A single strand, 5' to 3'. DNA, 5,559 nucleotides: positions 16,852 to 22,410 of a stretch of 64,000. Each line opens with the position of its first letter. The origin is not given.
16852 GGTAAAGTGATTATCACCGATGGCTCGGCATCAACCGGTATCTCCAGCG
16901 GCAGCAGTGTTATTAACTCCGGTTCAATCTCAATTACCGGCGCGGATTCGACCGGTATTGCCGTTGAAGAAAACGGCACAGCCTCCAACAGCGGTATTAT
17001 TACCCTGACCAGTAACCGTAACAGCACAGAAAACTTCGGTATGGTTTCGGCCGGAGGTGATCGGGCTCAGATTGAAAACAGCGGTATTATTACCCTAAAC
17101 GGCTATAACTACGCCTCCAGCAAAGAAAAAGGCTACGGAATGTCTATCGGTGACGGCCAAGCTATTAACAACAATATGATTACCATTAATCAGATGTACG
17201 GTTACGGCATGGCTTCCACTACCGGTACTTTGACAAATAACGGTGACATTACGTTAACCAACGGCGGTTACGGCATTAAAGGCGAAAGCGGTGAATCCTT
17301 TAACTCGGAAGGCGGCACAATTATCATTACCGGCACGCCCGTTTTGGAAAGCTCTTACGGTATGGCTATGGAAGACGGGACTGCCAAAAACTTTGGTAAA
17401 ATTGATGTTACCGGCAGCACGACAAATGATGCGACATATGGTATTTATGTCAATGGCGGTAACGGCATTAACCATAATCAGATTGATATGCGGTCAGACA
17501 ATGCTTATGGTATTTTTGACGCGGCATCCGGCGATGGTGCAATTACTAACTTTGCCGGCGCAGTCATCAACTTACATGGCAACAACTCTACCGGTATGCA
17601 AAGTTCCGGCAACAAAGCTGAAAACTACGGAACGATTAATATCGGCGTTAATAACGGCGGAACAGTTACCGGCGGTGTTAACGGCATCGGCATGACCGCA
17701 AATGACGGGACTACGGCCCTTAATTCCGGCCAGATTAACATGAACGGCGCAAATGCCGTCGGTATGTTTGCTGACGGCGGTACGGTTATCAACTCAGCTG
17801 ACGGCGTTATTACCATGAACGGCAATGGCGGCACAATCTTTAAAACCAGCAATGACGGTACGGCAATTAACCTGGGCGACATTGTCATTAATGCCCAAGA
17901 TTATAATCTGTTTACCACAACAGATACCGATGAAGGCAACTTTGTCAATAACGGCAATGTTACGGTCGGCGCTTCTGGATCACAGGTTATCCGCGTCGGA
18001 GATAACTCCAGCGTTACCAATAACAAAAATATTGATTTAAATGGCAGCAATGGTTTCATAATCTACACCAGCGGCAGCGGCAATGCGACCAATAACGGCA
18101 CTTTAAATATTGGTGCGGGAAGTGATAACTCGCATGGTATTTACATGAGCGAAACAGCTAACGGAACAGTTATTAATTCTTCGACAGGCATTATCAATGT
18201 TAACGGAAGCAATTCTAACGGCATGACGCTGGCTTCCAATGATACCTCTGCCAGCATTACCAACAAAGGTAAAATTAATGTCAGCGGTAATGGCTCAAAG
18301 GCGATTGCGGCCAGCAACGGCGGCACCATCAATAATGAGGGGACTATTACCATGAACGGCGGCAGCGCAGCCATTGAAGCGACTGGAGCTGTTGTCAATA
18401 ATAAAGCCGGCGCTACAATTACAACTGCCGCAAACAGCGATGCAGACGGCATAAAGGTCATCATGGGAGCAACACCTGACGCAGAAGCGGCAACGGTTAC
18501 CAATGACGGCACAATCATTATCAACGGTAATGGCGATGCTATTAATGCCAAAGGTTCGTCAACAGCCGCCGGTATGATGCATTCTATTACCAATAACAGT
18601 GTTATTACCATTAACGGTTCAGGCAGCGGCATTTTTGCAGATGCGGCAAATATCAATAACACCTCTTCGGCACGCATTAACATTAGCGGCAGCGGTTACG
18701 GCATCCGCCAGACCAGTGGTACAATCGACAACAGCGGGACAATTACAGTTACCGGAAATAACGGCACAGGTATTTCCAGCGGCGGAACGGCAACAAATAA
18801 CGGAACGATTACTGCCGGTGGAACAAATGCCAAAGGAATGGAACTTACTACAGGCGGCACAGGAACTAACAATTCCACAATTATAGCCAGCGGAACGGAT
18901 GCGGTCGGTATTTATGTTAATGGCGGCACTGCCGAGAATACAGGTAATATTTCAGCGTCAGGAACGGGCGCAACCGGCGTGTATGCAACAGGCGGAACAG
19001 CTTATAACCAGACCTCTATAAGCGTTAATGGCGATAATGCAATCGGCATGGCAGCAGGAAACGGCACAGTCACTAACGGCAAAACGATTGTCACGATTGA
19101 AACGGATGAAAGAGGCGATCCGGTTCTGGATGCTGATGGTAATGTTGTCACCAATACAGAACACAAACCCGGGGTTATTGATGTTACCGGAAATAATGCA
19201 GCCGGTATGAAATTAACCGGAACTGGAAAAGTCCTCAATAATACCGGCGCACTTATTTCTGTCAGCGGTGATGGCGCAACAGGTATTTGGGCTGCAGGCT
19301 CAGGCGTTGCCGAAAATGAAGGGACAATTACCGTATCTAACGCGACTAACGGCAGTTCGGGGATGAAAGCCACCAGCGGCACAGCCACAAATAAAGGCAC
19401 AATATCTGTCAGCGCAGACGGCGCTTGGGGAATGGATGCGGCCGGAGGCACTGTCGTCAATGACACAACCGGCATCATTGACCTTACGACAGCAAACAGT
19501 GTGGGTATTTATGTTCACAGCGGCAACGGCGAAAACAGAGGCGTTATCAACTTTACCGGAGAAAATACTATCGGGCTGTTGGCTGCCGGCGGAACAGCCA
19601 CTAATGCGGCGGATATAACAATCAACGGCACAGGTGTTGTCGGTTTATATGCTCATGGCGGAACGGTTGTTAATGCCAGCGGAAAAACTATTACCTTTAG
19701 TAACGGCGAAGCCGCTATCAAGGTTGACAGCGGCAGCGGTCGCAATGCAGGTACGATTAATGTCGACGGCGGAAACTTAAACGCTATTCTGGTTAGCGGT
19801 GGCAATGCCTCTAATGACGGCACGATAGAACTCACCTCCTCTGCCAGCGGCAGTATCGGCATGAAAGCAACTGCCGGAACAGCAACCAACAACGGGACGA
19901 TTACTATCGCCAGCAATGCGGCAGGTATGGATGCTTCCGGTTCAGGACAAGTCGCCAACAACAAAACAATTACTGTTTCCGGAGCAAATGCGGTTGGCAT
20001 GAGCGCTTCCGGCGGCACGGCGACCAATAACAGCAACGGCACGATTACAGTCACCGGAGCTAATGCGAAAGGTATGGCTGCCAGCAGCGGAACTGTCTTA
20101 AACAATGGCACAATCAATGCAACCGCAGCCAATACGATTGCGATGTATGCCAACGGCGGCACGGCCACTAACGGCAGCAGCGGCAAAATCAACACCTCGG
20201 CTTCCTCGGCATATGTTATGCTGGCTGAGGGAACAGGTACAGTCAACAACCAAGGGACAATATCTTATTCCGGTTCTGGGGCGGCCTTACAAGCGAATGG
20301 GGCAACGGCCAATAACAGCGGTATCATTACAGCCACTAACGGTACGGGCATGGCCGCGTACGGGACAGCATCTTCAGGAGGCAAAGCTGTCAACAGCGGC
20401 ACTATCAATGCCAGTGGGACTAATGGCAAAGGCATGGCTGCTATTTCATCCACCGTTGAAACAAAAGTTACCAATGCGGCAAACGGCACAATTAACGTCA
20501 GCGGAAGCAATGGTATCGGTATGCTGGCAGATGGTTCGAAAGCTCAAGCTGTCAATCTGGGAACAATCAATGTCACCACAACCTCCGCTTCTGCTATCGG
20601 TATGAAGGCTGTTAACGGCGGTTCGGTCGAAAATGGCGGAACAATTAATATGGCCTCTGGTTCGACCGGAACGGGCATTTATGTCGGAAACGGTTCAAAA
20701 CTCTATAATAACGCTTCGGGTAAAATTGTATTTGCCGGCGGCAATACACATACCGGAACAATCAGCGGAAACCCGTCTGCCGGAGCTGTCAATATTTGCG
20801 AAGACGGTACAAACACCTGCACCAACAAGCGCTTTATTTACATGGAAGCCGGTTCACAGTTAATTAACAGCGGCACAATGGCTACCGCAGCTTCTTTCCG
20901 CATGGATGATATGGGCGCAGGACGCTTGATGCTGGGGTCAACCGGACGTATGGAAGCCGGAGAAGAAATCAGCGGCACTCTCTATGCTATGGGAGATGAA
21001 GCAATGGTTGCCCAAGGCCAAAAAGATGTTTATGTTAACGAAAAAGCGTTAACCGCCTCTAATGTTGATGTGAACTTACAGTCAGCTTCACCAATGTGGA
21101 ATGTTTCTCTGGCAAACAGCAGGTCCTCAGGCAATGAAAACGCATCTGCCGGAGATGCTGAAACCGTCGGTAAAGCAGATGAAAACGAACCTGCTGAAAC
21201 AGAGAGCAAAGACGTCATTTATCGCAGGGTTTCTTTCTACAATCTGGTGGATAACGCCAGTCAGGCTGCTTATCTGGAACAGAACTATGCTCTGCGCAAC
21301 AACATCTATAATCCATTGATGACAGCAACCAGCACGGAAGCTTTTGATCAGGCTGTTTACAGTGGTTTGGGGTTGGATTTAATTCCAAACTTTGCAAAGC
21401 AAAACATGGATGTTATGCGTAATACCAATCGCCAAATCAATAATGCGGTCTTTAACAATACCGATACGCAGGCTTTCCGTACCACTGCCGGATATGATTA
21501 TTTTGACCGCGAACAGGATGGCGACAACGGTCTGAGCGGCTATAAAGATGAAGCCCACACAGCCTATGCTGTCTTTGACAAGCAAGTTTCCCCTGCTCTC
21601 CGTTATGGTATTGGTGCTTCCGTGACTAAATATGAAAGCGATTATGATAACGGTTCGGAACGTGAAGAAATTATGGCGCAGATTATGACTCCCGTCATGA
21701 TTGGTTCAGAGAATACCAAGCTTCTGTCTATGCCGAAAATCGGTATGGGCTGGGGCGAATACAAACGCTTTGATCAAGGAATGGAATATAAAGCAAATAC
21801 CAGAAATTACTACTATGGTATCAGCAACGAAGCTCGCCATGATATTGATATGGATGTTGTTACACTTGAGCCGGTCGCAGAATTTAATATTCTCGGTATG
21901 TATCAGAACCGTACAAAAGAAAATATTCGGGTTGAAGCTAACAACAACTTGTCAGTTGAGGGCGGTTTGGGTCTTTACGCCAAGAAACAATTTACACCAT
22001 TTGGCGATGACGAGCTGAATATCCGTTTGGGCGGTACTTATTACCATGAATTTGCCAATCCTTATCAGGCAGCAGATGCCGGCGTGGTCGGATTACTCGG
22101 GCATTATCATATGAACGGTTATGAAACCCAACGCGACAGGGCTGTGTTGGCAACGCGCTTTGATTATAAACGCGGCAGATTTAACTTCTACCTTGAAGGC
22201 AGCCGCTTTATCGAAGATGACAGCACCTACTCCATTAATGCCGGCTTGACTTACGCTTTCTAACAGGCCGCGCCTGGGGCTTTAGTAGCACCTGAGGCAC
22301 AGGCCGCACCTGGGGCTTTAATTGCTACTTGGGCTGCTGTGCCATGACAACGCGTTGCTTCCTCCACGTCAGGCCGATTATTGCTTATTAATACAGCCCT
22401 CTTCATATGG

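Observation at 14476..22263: Giant autotransporter (2595 aa) with an atypical N-terminus: signal peptide, ankyrin-like repeat, hydrophobic segment and poly-Lys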

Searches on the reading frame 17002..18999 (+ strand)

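Call 9: search_protein_families(library=pfam, proteins=[window:17002-18999:+], max_evalue=10)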
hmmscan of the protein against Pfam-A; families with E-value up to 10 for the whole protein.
window:17002-18999:+ (666 aa): 1 family
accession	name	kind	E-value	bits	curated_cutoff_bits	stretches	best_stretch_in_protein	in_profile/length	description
PF21838.2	DUF6897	-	1.5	9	23.9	1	260-278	26-43/58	Domain of unknown function (DUF6897)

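Call 69: search_protein_families(library=ncbifam, proteins=[window:17002-18999:+], max_evalue=1)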
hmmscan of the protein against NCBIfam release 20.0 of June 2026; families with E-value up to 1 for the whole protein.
window:17002-18999:+ (666 aa): 0 families

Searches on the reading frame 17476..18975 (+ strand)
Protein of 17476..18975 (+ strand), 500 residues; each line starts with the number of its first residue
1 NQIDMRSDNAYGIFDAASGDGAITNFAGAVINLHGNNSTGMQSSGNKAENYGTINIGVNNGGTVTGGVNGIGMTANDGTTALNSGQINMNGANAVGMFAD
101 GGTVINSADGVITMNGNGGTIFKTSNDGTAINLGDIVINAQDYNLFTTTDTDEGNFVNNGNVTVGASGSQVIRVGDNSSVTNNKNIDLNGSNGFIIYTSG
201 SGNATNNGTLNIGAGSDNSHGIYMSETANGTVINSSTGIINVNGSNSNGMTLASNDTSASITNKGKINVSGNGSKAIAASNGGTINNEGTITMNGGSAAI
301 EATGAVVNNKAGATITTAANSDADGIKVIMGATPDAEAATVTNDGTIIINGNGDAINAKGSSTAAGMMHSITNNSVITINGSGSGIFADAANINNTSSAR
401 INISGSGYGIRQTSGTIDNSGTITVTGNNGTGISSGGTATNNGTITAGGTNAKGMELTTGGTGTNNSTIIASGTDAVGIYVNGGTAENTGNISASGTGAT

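Call 78: predict_structure(alignment_id=A5)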
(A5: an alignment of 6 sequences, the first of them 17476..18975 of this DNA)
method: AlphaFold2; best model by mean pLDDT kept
length: 500 residues; sequences in the alignment: 6
mean_pLDDT: 88.5   pTM: 0.88
mean pLDDT of the five models: 88.5, 86.9, 86.7, 86.5, 85.4
residues with pLDDT >= 90: 301; 70-90: 161; 50-70: 31; < 50: 7
segments of 3 or more residues with pLDDT < 50: 60-66
pLDDT, mean of each block of 10 residues (from residue 1): 81 73 86 84 85 80 54 89 92 86 92 85 88 88 75 82 81 83 92 88 91 92 83 95 96 86 97 94 92 96 92 95 92 65 97 92 66 96 93 90 96 93 97 96 97 96 97 97 95 94
secondary structure, 60 per line:
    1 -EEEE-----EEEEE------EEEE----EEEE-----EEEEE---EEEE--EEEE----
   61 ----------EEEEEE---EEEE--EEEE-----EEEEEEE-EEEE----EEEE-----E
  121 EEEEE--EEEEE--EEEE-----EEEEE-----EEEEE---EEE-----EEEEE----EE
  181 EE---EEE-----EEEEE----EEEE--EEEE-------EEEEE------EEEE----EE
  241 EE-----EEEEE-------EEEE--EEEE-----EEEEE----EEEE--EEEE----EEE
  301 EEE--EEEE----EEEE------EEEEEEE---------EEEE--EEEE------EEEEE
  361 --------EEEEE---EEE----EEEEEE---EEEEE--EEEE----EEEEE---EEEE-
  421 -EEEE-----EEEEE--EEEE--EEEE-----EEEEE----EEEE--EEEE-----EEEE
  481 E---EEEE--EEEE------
elements in order: E2-5 E11-15 E22-25 E30-33 E39-43 E47-50 E53-56 E71-76 E80-83 E86-89 E95-101 E103-106 E111-114 E120-125 E128-132 E135-138 E144-148 E154-158 E162-164 E170-174 E179-182 E186-188 E194-198 E203-206 E209-212 E220-224 E231-234 E239-242 E248-252 E260-263 E266-269 E275-279 E284-287 E290-293 E298-303 E306-309 E314-317 E324-330 E340-343 E346-349 E356-360 E369-373 E377-379 E384-389 E393-397 E400-403 E408-412 E416-419 E422-425 E431-435 E438-441 E444-447 E453-457 E462-465 E468-471 E477-481 E485-488 E491-494
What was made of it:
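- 15241..20790 (+): Beta-helical passenger, residues ~256-2105: about 80 coils, about 38 nm. AF2 on residues 1001-1500 gives pLDDT 88.5 and pTM 0.88, with three strands per coil (call 78).
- On Type Va (classical) autotransporter: AF2 gives pLDDT 88.5 with three strands per coil (call 78).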

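Call 80: fold_search(model_id=the predicted structure, library=pdb)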
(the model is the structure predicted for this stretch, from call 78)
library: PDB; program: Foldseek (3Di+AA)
matches with E <= 10: 258; with E <= 0.001: 3
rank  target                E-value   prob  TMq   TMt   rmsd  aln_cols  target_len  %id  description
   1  7koh_B                4.7e-05  0.94  0.17  0.16  16.2       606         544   14  Crystal structure of antigen 43 from Escherichia coli EDL933 (released 2022-03-09)
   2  9qe7                  7.2e-05  1.00  0.39  0.19  11.3       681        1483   19  Membrane-distal part of extracellular domain of the Fap2 autotransporter adhesin from Fusobacterium nucleatum ATCC23726 (released 2025-07-30)
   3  4kh3                  2.1e-04  0.90  0.19  0.19  17.9       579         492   15  Structure of a bacterial self-associating protein (released 2014-01-15)
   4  7koh_D                1.1e-03  0.75  0.19  0.18  15.9       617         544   13  Crystal structure of antigen 43 from Escherichia coli EDL933 (released 2022-03-09)
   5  4q1q_A                1.8e-03  0.96  0.21  0.32  13.2       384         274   17  Crystal structure of TibC-catalyzed hyper-glycosylated TibA55-350 fragment (released 2014-09-17)
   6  7koh_C                1.8e-03  0.72  0.19  0.18  15.3       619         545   14  Crystal structure of antigen 43 from Escherichia coli EDL933 (released 2022-03-09)
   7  7ko9                  1.1e-02  0.54  0.20  0.19  15.7       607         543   14  Crystal structure of antigen 43 from uropathogenic Escherichia coli UTI89 (released 2022-03-09)
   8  1dab                  1.2e-02  0.99  0.46  0.43  10.3       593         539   13  The Structure of Bordetella Pertussis Virulence Factor P.69 Pertactin (released 1999-12-15)
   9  7o77                  1.7e-02  0.18  0.16  0.13  23.7       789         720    9  Structure of the PL6 family alginate lyase Patl3640 from Pseudoalteromonas atlantica T6c (released 2021-07-28)
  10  2iou_G                2.4e-02  0.96  0.41  0.40  11.0       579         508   12  Major Tropism Determinant P1 (Mtd-P1) Variant Complexed with Bordetella brochiseptica Virulence Factor Pertactin extra (released 2007-10-23)
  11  7kob                  3.1e-02  0.54  0.22  0.27  13.3       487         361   14  Crystal structure of antigen 43b from Escherichia coli CFT073 (released 2022-03-09)
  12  1hg8_A                9.7e-02  0.25  0.19  0.26  13.2       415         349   14  Endopolygalacturonase from the phytopathogenic fungus Fusarium moniliforme (released 2001-11-10)
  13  8egr_A                1.1e-01  0.75  0.39  0.33  10.8       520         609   13  Upper tail structure of Staphylococcus phage Andhra (released 2022-12-14)
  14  7o7t                  1.1e-01  0.12  0.19  0.15  21.9       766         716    9  Structure of the PL6 family alginate lyase Patl3640 from Pseudoalteromonas atlantica T6c in complex with 4-deoxy-L-eryth (released 2021-07-28)
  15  7xzf_A                1.3e-01  0.25  0.21  0.23  14.4       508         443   13  Wild type of the N-terminal domain of fucoidan lyase FdlA (released 2022-09-28)
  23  7koh_A                1.8e-01  0.13  0.19  0.19  16.5       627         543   14  Crystal structure of antigen 43 from Escherichia coli EDL933 (released 2022-03-09)
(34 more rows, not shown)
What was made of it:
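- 15241..20790 (+): Foldseek top hits are Ag43, Fap2, TibA and pertactin (call 80).
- On Type Va (classical) autotransporter: Fold matches to Ag43, Fap2, TibA and pertactin (call 80).
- The Fap2 structure (PDB 9qe7), deposited as the membrane-distal part of a giant autotransporter's extracellular domain, is a top fold match of the stalk (call 80).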

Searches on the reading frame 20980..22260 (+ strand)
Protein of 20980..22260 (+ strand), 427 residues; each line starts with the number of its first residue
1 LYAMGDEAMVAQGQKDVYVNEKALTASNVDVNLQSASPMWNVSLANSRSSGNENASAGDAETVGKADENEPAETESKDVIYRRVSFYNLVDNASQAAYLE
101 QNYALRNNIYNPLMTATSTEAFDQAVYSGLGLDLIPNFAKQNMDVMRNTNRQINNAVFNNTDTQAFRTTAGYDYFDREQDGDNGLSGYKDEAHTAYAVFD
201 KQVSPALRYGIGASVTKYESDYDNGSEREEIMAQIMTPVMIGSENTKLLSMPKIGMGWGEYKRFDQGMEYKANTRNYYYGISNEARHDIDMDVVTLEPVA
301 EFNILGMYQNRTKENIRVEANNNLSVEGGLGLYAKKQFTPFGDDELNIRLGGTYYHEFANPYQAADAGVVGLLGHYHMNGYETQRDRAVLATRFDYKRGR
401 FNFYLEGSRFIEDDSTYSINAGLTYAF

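Call 8: search_solved_structures(query=window:20980-22260:+, max_evalue=10)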
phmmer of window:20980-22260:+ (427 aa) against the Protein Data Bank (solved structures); distinct sequences matched with E-value up to 10: 0.
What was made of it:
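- Tried and rejected: C-terminus against PDB. phmmer of the C-terminus against PDB sequences found nothing (call 8).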

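Call 9: search_protein_families(library=pfam, proteins=[window:20980-22260:+], max_evalue=10)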
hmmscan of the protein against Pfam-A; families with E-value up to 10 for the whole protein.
window:20980-22260:+ (427 aa): 1 family
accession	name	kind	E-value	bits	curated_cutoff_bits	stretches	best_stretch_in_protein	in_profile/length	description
PF03797.25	Autotransporter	-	7e-16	59.2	26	1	177-406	11-253/255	Autotransporter beta-domain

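Call 69: search_protein_families(library=ncbifam, proteins=[window:20980-22260:+], max_evalue=1)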
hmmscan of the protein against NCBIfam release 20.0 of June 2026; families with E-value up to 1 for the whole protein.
window:20980-22260:+ (427 aa): 1 family
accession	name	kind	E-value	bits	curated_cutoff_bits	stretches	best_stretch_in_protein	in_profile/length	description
TIGR02157.1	PA_CoA_Oxy2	equivalog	0.024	14.7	85.45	0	148-178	57-87/90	1,2-phenylacetyl-CoA epoxidase subunit PaaB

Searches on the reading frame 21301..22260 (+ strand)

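Call 9: search_protein_families(library=pfam, proteins=[window:21301-22260:+], max_evalue=10)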
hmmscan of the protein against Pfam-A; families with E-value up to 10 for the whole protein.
window:21301-22260:+ (320 aa): 1 family
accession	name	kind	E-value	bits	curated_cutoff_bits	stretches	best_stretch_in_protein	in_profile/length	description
PF03797.25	Autotransporter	-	6.2e-16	59.3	26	1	70-299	11-253/255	Autotransporter beta-domain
